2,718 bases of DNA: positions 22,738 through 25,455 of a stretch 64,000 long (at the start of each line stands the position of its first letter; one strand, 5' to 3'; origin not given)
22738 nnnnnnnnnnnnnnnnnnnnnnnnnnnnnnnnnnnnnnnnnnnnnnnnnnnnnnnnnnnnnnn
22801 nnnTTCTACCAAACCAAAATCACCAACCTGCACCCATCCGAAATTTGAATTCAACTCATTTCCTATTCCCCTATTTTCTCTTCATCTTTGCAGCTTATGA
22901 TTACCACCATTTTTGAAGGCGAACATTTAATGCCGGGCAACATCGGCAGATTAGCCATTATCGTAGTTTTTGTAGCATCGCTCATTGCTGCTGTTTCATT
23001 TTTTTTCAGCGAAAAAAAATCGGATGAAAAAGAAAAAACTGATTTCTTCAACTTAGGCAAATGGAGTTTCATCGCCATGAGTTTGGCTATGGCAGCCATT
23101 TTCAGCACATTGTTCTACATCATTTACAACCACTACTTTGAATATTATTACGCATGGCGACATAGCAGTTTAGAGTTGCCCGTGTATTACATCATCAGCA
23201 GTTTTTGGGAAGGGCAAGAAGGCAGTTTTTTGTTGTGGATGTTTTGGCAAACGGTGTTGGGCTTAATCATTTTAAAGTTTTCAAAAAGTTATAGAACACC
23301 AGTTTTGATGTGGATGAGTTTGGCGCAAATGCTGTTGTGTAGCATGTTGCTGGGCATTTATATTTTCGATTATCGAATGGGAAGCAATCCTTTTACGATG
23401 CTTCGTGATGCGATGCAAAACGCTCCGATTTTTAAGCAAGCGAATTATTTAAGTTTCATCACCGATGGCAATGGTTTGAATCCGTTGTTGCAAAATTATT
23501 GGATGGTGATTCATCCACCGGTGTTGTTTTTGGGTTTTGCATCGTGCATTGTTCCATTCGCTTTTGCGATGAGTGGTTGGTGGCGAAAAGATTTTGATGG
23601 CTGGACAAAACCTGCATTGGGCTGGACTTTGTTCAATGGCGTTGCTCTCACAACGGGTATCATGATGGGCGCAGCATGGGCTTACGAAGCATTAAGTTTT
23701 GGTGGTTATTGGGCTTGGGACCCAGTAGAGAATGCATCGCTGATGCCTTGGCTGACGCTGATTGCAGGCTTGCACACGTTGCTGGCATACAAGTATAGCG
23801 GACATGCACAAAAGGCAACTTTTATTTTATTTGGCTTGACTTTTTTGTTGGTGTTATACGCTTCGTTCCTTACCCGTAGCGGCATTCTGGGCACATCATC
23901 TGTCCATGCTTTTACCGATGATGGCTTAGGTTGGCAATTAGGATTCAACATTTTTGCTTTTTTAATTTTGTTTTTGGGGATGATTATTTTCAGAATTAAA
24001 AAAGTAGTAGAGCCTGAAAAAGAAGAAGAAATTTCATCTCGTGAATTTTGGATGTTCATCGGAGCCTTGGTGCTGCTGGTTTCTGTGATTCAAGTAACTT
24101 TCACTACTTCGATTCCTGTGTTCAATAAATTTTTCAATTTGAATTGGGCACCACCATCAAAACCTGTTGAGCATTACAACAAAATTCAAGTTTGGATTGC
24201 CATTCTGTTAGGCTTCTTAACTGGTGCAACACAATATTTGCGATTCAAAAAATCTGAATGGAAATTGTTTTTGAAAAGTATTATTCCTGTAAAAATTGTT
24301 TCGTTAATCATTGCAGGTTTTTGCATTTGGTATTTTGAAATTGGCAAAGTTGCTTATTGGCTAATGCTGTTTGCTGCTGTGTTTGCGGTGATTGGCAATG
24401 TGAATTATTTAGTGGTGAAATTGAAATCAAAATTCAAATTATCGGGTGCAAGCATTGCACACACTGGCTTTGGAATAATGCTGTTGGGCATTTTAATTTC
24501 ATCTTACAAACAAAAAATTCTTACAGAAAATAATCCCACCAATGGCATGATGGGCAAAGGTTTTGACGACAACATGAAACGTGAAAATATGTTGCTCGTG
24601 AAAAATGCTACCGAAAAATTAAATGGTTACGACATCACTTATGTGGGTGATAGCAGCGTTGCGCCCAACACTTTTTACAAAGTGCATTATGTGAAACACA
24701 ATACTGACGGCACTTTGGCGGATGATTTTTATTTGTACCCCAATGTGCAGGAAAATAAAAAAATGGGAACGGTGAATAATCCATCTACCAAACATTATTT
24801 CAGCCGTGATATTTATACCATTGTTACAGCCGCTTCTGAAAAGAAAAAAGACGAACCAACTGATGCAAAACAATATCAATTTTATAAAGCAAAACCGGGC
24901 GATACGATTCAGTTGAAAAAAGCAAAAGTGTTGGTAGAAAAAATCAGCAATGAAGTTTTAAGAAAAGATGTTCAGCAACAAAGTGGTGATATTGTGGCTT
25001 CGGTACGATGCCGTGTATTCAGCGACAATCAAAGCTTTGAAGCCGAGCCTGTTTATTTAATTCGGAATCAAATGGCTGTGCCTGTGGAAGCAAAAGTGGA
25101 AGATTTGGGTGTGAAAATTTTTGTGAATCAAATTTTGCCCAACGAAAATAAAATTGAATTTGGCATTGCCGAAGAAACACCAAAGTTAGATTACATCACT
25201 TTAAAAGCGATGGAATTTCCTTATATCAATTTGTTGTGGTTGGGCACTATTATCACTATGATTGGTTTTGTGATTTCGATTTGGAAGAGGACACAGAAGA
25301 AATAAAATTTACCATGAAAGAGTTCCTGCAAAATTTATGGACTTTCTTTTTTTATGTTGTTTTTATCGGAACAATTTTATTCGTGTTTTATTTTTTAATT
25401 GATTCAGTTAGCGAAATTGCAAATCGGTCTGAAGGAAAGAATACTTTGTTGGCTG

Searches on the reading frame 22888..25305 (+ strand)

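Call 69: search_protein_families(library=pfam, proteins=[window:22888-25305:+], max_evalue=0.00001)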
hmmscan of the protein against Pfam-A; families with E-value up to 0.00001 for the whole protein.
window:22888-25305:+ (805 aa): 2 families
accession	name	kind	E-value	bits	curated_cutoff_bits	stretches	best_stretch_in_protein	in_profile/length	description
PF01578.25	Cytochrom_C_asm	-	7.4e-25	88.3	29.9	1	110-331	4-206/212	Cytochrome C assembly protein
PF16327.10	CcmF_C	-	1.6e-13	51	28.7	1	363-559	8-218/323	Cytochrome c-type biogenesis protein CcmF C-terminal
